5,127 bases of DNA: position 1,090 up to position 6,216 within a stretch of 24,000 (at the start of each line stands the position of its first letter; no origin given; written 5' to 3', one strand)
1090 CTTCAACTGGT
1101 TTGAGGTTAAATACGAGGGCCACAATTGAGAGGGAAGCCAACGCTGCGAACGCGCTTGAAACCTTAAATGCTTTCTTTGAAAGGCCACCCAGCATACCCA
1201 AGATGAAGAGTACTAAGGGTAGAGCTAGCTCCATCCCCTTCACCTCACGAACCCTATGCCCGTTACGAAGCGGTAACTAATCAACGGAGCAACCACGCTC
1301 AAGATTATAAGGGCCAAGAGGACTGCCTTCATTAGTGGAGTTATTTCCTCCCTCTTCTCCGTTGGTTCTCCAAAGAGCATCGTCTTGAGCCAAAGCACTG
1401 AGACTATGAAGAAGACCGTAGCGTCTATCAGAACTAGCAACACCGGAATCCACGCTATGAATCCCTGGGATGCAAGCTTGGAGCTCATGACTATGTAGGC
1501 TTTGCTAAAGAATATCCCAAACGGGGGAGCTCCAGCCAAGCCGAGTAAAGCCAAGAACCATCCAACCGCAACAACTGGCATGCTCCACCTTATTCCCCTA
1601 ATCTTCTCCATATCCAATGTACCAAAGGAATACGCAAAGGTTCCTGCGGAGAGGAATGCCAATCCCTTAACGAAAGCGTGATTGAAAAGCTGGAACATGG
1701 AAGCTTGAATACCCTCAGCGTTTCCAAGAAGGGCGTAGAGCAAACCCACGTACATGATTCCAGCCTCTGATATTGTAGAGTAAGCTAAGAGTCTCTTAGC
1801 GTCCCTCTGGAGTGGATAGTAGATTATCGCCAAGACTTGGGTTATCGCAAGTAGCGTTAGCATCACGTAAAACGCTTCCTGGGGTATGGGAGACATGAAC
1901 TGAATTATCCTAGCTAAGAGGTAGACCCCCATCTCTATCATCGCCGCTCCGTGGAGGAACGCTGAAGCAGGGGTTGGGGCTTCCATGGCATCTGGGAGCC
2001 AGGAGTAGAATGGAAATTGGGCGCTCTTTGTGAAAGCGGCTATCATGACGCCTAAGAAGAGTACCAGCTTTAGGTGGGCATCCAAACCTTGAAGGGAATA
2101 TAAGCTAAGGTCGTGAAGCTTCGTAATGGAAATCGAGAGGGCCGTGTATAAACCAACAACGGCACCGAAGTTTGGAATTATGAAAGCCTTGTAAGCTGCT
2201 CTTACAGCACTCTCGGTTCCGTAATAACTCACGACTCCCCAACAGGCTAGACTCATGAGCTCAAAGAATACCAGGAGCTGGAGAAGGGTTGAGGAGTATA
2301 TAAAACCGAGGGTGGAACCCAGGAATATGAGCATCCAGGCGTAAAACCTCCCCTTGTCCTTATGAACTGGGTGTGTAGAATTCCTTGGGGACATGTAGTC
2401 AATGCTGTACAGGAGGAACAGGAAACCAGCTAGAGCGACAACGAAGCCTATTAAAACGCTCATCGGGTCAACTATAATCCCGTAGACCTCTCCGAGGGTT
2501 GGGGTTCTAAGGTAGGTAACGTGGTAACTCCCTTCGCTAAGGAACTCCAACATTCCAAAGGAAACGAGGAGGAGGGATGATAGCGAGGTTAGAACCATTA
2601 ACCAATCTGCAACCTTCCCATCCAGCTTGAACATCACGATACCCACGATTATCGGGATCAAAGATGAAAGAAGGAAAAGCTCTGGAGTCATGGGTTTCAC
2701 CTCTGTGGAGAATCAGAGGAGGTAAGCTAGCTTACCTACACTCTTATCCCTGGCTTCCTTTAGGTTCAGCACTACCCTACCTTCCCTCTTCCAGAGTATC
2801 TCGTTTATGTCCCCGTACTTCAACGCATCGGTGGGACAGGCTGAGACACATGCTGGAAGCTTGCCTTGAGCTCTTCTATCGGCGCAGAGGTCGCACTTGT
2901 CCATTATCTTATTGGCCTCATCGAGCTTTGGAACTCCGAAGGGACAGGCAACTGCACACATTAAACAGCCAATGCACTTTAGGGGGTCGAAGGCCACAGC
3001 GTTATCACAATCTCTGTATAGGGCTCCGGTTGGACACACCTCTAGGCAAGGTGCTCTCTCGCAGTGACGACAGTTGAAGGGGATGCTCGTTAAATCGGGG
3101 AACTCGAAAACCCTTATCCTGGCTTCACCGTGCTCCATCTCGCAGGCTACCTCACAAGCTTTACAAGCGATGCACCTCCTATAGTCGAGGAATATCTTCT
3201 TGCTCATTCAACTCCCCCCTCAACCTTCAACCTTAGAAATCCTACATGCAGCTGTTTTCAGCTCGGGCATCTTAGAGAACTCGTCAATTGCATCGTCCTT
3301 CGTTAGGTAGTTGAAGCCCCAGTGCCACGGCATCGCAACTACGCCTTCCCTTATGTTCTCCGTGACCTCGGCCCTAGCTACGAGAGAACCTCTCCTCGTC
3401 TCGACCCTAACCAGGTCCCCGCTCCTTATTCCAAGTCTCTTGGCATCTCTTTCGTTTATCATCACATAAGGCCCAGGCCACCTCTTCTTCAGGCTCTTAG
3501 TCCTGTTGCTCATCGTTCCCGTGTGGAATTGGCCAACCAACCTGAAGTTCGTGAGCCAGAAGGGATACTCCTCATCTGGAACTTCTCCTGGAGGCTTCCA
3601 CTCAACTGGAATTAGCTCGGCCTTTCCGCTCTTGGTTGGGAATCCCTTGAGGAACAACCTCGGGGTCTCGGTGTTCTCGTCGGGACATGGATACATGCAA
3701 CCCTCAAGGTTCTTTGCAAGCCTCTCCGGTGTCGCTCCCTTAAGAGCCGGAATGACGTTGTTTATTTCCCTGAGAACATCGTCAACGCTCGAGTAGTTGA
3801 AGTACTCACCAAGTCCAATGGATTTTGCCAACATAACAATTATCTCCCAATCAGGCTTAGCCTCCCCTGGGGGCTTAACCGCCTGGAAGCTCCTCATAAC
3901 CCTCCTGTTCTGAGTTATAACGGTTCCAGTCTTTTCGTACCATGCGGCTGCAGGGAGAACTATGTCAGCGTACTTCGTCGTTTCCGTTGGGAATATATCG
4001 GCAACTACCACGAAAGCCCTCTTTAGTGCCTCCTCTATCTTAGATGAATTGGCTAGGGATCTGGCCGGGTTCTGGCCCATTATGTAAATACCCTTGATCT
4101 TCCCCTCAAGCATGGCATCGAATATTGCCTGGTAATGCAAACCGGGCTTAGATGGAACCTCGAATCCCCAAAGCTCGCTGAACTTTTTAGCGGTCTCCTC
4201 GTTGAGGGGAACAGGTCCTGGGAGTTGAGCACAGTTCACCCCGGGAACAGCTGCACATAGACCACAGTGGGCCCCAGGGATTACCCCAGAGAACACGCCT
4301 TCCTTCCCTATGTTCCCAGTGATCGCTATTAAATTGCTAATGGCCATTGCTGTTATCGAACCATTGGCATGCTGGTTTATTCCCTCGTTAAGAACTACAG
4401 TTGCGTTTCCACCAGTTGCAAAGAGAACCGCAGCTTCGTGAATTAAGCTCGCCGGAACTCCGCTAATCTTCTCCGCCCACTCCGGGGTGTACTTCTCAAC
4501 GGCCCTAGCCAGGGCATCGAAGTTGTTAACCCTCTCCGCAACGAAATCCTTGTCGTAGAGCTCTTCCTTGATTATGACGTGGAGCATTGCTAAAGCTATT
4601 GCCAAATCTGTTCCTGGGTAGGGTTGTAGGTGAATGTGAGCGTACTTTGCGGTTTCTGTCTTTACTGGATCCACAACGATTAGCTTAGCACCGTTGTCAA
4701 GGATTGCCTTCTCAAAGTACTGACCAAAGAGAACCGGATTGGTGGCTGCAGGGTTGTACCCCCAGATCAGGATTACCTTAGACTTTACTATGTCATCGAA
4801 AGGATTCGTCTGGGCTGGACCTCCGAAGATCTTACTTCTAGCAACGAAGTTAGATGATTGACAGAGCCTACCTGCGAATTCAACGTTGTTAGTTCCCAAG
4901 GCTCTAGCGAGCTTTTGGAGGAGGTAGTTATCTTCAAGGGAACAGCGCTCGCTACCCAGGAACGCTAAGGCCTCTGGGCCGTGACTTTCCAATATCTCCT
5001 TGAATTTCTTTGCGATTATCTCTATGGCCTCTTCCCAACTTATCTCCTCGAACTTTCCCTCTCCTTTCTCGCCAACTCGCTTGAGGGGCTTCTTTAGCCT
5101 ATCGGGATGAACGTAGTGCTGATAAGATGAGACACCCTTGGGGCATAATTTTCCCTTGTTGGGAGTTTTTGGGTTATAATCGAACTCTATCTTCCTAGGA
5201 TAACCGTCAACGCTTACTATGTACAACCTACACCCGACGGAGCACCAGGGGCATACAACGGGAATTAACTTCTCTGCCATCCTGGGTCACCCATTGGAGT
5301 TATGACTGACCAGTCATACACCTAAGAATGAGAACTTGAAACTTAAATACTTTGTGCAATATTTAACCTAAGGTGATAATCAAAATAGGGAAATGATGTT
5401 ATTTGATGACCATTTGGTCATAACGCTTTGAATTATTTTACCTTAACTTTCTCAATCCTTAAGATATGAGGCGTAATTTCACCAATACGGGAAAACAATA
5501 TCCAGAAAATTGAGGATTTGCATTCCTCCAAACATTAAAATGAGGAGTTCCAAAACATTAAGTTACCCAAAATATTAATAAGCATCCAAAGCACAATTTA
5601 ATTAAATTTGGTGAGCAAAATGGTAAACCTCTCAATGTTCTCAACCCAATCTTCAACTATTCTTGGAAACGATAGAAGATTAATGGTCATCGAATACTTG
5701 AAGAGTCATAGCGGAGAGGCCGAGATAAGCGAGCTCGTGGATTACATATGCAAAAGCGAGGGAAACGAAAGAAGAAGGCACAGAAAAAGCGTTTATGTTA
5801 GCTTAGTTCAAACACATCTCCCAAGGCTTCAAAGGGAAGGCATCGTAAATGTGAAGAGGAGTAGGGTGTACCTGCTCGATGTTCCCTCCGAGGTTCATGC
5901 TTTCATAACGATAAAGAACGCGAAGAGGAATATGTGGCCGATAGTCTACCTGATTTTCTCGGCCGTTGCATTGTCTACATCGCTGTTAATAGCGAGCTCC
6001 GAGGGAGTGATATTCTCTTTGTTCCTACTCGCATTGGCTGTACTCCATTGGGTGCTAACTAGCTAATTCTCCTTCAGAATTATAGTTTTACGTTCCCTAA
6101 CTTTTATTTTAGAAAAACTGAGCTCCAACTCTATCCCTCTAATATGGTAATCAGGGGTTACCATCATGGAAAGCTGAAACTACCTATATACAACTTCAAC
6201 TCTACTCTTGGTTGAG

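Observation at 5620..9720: Uncharacterised TasA/AbpA-like extracellular fibre locus (regulator, two subunit paralogs, dedicated SipW-type peptidase, Cys-rich minor protein, membrane protein)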

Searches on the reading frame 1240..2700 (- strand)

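Call 12: search_protein_families(library=pfam, max_evalue=0.001, proteins=[window:1240-2700:-])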
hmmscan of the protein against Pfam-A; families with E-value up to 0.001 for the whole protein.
window:1240-2700:- (486 aa): 2 families
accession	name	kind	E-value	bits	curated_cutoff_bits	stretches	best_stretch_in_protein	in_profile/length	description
PF00361.26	Proton_antipo_M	-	6.9e-51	173.6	21.5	1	136-424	1-292/294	NADH:quinone oxidoreductase/Mrp antiporter, TM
PF00662.26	Proton_antipo_N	-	2.9e-05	24.3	24.5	1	74-104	12-42/51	NADH-Ubiquinone oxidoreductase (complex I), chain 5 N-terminus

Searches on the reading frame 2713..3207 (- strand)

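Call 12: search_protein_families(library=pfam, max_evalue=0.001, proteins=[window:2713-3207:-])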
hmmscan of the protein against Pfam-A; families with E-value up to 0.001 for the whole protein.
window:2713-3207:- (164 aa): 12 families
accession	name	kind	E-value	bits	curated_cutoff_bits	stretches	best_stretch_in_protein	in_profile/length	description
PF13247.11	Fer4_11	-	3.3e-24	85.4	26.2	1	42-133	6-99/100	4Fe-4S dicluster domain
PF00037.32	Fer4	-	3.8e-14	52.3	21.1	1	72-93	2-23/24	4Fe-4S binding domain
PF12837.12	Fer4_6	-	7.1e-13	48.3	25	1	71-93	2-24/24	4Fe-4S binding domain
PF12838.12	Fer4_7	-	8.7e-13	49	27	2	11-62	1-52/52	4Fe-4S dicluster domain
PF13187.11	Fer4_9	-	1.8e-10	41.1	27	2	77-128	1-51/52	4Fe-4S dicluster domain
PF12797.12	Fer4_2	-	2e-09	37.2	24.5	2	71-90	3-22/22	4Fe-4S binding domain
PF13237.11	Fer4_10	-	3.7e-09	36.8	25.5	2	43-89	6-53/53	4Fe-4S dicluster domain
PF12798.12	Fer4_3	-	2.8e-06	28.2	27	0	78-91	1-14/15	4Fe-4S binding domain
PF12800.12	Fer4_4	-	3.4e-06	27.4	24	0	77-91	3-17/17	4Fe-4S binding domain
PF13484.11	Fer4_16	-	6.7e-06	27.2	30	0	119-132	7-20/66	4Fe-4S double cluster binding domain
PF25160.1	LdpA_Fe-S-bd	-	0.00015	21.9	27.6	0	48-91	4-41/49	LdpA Fe-S cluster-binding domain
PF14697.11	Fer4_21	-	0.0003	21.3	35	0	7-61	3-55/59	4Fe-4S dicluster domain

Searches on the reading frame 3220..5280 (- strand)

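Call 12: search_protein_families(library=pfam, max_evalue=0.001, proteins=[window:3220-5280:-])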
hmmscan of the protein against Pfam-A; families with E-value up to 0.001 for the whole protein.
window:3220-5280:- (686 aa): 3 families
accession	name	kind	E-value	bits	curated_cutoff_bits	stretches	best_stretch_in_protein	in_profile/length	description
PF00384.28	Molybdopterin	-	6.7e-79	265.9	24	1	61-486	1-352/353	Molybdopterin oxidoreductase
PF01568.27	Molydop_binding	-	1.5e-31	109.1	26.8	1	574-677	1-109/110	Molydopterin dinucleotide binding domain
PF04879.21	Molybdop_Fe4S4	-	3.7e-08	33.7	22.7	1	5-55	3-52/55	Molybdopterin oxidoreductase Fe4S4 domain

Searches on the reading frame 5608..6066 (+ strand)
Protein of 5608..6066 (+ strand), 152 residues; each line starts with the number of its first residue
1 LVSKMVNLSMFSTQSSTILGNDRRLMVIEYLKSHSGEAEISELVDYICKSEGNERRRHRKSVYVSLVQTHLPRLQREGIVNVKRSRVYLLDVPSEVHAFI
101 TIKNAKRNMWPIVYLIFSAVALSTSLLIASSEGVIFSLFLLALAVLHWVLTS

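Call 3: search_protein_families(library=pfam, max_evalue=1, proteins=[window:5608-6066:+])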
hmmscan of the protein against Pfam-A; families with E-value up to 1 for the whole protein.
window:5608-6066:+ (152 aa): 4 families
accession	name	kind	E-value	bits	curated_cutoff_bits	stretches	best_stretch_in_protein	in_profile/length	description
PF24035.1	DUF7344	-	6.4e-17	62.1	27.8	1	17-86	2-72/76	Domain of unknown function (DUF7344)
PF01022.26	HTH_5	-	0.015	15.6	22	0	22-52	2-30/47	Bacterial regulatory protein, arsR family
PF03332.19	PMM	-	0.063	13.5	22.4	1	37-112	31-106/221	Eukaryotic phosphomannomutase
PF02770.24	Acyl-CoA_dh_M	-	0.19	12.4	33.3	1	14-72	17-71/97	Acyl-CoA dehydrogenase, middle domain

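Call 4: search_protein_families(library=ncbifam, max_evalue=1, proteins=[window:5608-6066:+])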
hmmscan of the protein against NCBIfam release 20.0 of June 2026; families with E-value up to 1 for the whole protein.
window:5608-6066:+ (152 aa): 1 family
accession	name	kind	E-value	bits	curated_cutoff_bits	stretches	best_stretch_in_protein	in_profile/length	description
NF033788.1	HTH_metalloreg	subfamily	0.027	14.3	55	1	17-45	6-33/77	metalloregulator ArsR/SmtB family transcription factor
